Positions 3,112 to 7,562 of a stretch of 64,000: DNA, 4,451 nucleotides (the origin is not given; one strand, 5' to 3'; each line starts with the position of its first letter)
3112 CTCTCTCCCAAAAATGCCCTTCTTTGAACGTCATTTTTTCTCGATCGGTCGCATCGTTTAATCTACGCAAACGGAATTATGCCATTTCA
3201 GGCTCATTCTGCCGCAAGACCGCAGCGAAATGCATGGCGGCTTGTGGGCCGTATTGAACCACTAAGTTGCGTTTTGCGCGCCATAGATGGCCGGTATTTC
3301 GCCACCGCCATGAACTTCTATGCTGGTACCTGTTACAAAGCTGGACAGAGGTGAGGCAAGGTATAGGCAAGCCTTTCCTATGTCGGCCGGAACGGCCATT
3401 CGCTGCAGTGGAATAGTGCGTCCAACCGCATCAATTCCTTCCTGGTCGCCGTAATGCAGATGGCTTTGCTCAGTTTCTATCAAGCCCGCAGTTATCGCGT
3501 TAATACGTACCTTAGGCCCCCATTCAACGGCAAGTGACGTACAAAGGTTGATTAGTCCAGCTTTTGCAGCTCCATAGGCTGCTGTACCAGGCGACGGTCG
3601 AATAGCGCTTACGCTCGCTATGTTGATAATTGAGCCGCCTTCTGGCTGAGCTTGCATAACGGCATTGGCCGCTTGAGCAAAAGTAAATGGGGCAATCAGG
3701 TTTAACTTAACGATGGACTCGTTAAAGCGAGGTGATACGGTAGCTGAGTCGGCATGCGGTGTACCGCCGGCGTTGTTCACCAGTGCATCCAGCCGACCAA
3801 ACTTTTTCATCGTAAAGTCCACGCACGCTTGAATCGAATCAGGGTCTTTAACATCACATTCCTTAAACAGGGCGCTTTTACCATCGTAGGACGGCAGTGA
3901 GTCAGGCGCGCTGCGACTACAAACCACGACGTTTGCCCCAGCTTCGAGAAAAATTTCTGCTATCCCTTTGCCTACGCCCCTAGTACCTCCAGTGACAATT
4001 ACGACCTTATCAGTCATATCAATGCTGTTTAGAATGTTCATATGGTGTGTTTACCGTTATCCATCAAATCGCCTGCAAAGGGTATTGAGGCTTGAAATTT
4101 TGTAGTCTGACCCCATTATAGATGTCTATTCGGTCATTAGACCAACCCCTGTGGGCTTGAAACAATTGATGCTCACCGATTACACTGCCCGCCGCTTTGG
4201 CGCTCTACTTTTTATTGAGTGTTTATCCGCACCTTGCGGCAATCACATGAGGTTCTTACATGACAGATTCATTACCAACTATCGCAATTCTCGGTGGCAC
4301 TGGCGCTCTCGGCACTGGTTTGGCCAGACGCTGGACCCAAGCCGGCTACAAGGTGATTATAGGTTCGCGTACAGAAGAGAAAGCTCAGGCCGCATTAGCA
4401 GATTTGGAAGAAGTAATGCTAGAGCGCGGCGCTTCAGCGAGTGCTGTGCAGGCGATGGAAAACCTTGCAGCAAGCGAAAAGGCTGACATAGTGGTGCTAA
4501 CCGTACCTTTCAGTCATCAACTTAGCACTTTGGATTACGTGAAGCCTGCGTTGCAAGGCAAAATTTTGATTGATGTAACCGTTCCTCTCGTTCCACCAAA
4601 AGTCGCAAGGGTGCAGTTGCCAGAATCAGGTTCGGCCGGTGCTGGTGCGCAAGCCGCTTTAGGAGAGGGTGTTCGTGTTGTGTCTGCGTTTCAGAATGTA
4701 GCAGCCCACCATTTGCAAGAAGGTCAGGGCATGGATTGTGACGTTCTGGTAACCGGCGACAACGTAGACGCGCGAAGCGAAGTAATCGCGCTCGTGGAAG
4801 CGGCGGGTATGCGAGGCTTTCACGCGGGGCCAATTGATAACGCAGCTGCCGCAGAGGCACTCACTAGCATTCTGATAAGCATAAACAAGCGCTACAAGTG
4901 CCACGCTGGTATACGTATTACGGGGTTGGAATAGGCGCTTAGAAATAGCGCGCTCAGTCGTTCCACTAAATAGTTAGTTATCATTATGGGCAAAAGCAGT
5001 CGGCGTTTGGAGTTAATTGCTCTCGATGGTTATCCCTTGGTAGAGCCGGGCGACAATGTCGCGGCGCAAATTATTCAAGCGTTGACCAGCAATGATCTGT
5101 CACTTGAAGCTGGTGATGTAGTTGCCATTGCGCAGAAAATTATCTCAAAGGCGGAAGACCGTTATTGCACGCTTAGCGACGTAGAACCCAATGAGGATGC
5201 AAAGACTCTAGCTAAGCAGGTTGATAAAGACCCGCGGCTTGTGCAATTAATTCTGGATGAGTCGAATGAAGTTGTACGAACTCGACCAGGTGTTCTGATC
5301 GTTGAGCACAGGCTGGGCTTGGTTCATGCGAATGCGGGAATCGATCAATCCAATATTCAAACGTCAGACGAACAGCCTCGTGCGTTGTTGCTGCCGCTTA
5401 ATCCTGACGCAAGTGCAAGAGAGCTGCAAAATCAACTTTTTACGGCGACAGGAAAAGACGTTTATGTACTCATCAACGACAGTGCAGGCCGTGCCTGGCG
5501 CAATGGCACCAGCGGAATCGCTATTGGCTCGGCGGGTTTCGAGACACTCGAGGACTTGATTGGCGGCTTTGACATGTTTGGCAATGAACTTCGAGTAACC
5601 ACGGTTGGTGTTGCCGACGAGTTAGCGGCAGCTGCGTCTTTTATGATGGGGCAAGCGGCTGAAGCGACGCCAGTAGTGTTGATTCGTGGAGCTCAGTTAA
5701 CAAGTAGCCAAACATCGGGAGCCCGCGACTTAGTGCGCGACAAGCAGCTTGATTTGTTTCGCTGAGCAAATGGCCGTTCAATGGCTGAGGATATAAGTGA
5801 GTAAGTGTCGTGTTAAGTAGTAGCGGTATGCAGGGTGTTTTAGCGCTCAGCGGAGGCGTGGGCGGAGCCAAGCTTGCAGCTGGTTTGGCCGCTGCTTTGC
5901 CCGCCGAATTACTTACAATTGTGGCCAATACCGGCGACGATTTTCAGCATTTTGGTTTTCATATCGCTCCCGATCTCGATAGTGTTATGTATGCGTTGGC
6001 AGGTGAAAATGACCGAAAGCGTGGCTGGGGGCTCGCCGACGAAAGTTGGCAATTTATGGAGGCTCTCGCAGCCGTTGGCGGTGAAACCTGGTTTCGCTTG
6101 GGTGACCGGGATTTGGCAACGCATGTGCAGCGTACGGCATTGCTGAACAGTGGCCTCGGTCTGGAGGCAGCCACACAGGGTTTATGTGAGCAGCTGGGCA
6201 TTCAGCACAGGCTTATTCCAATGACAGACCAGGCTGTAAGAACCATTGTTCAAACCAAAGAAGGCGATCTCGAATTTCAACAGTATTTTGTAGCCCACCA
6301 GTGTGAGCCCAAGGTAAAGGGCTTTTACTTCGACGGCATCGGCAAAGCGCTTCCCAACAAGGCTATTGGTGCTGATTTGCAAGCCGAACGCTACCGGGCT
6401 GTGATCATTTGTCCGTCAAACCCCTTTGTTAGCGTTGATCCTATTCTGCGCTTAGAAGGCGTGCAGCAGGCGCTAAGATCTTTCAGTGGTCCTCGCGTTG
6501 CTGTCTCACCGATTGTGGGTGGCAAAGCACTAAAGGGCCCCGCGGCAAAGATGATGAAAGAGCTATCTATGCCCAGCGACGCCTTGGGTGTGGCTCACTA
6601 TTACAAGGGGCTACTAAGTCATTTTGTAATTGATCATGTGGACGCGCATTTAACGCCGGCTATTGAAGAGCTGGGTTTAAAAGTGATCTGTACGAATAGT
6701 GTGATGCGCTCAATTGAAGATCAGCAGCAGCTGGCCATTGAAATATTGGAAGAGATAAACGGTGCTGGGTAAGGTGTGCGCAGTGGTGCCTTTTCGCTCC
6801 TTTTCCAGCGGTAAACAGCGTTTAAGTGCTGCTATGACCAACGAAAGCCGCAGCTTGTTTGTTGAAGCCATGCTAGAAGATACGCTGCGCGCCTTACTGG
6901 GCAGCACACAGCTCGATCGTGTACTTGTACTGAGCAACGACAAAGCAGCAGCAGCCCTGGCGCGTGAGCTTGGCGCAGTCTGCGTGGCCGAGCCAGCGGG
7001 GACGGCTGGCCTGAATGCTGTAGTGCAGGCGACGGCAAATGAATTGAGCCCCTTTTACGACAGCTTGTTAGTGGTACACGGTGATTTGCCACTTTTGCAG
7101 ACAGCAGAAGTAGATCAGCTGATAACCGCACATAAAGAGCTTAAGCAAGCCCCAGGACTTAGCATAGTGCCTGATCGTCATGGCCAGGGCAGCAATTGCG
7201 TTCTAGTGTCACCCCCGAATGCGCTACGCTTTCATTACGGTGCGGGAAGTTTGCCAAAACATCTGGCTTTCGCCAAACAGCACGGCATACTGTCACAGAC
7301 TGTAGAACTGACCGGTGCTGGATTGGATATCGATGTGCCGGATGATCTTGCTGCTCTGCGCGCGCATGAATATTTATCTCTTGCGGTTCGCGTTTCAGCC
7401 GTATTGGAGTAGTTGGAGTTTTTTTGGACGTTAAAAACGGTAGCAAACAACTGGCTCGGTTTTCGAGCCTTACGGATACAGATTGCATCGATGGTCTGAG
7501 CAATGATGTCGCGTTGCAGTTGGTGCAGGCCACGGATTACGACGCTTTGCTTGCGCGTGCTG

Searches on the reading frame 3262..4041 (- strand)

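Call 13: search_protein_families(library=pfam, proteins=[window:3262-4041:-], max_evalue=0.01)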
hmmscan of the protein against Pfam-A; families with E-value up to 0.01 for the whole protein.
window:3262-4041:- (259 aa): 6 families
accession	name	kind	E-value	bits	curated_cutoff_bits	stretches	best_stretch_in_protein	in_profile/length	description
PF13561.12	adh_short_C2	-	1.1e-55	189.2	27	1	21-246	6-234/236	Enoyl-(Acyl carrier protein) reductase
PF00106.31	adh_short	-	1.7e-44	152.1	26.6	1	12-192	1-186/195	short chain dehydrogenase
PF23441.1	SDR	-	1.6e-11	44.6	27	1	10-206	6-212/258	SDR-like rossmann domain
PF08659.16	KR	-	3.3e-07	30.8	22.6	1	14-167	3-160/180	KR domain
PF01370.27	Epimerase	-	5.4e-05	23.1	20.9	1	14-104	1-84/240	NAD dependent epimerase/dehydratase family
PF02882.25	THF_DHG_CYH_C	-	0.0093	15.7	27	0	6-46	31-71/160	Tetrahydrofolate dehydrogenase/cyclohydrolase, NAD(P)-binding domain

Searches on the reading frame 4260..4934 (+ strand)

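Call 13: search_protein_families(library=pfam, proteins=[window:4260-4934:+], max_evalue=0.01)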
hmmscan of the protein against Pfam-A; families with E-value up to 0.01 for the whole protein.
window:4260-4934:+ (224 aa): 13 families
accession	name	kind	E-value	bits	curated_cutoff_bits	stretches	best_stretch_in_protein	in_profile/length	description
PF03807.23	F420_oxidored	-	5.8e-19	68.9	21.6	1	7-109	1-94/94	NADP oxidoreductase coenzyme F420-dependent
PF03446.21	NAD_binding_2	-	1.6e-06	28.7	21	1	13-107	6-93/161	NAD binding domain of 6-phosphogluconate dehydrogenase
PF00106.31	adh_short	-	5e-05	23.3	26.6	1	7-55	2-48/195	short chain dehydrogenase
PF01210.29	NAD_Gly3P_dh_N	-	5.9e-05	23.5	23.1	1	8-101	2-96/158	NAD-dependent glycerol-3-phosphate dehydrogenase N-terminus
PF01370.27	Epimerase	-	0.00016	21.6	20.9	1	8-81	1-71/240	NAD dependent epimerase/dehydratase family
PF01488.26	Shikimate_DH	-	0.0002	21.9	24.3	1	11-117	17-123/138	Shikimate / quinate 5-dehydrogenase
PF02737.24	3HCDH_N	-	0.00031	21.2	22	1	8-65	2-57/180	3-hydroxyacyl-CoA dehydrogenase, NAD binding domain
PF02558.23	ApbA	-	0.00033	20.7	22.2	1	9-101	2-93/150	Ketopantoate reductase PanE/ApbA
PF03435.24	Sacchrp_dh_NADP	-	0.0009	20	25.1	1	8-88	1-82/129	Saccharopine dehydrogenase NADP binding domain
PF02153.23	PDH_N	-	0.0024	17.8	26.5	1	45-107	15-79/154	Prephenate dehydrogenase, nucleotide-binding domain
PF02826.25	2-Hacid_dh_C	-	0.0049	16.7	25.1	0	9-85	40-102/178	D-isomer specific 2-hydroxyacid dehydrogenase, NAD binding domain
PF05368.20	NmrA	-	0.005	16.9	27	1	7-58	4-56/298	NmrA-like family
PF01118.30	Semialdhyde_dh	-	0.0083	17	26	0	8-106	2-96/121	Semialdehyde dehydrogenase, NAD binding domain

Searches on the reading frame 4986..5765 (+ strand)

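Call 13: search_protein_families(library=pfam, proteins=[window:4986-5765:+], max_evalue=0.01)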
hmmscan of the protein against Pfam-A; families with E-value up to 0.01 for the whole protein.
window:4986-5765:+ (259 aa): 1 family
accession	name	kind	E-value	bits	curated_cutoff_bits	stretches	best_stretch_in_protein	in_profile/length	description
PF01996.21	F420_ligase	-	5.6e-74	248.8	25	1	16-235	4-218/218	F420-0:Gamma-glutamyl ligase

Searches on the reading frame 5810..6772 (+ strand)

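Call 13: search_protein_families(library=pfam, proteins=[window:5810-6772:+], max_evalue=0.01)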
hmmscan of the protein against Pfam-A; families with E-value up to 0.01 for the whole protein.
window:5810-6772:+ (320 aa): 1 family
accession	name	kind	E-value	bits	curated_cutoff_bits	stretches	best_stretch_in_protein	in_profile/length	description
PF01933.23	CofD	-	3.8e-41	141.6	30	1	10-275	1-250/290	2-phospho-L-lactate transferase CofD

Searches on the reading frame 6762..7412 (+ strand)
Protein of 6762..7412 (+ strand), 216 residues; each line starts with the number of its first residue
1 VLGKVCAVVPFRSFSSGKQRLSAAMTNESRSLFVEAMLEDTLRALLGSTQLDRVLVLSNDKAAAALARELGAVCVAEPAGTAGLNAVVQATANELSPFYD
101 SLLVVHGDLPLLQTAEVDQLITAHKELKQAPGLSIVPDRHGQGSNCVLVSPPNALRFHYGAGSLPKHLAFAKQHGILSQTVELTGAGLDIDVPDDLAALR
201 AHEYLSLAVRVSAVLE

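Call 13: search_protein_families(library=pfam, proteins=[window:6762-7412:+], max_evalue=0.01)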
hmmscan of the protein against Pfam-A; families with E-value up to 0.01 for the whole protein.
window:6762-7412:+ (216 aa): 6 families
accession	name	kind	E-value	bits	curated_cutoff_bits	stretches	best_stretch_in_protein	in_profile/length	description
PF01983.22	CofC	-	5.4e-22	78.5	22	1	6-202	2-185/217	Guanylyl transferase CofC like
PF12804.13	NTP_transf_3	-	5.7e-09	36.8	27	1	36-149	25-133/160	MobA-like NTP transferase domain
PF02348.25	CTP_transf_3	-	3.8e-05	24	22.6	1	31-128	20-118/217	Cytidylyltransferase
PF01128.25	IspD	-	0.00022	21.5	27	1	19-130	12-123/221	2-C-methyl-D-erythritol 4-phosphate cytidylyltransferase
PF09837.15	DUF2064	-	0.0065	16.7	25.8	1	41-123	1-84/120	Uncharacterized protein conserved in bacteria (DUF2064)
PF18604.6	PreAtp-grasp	-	0.0088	17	27.5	0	37-71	59-93/94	Pre ATP-grasp domain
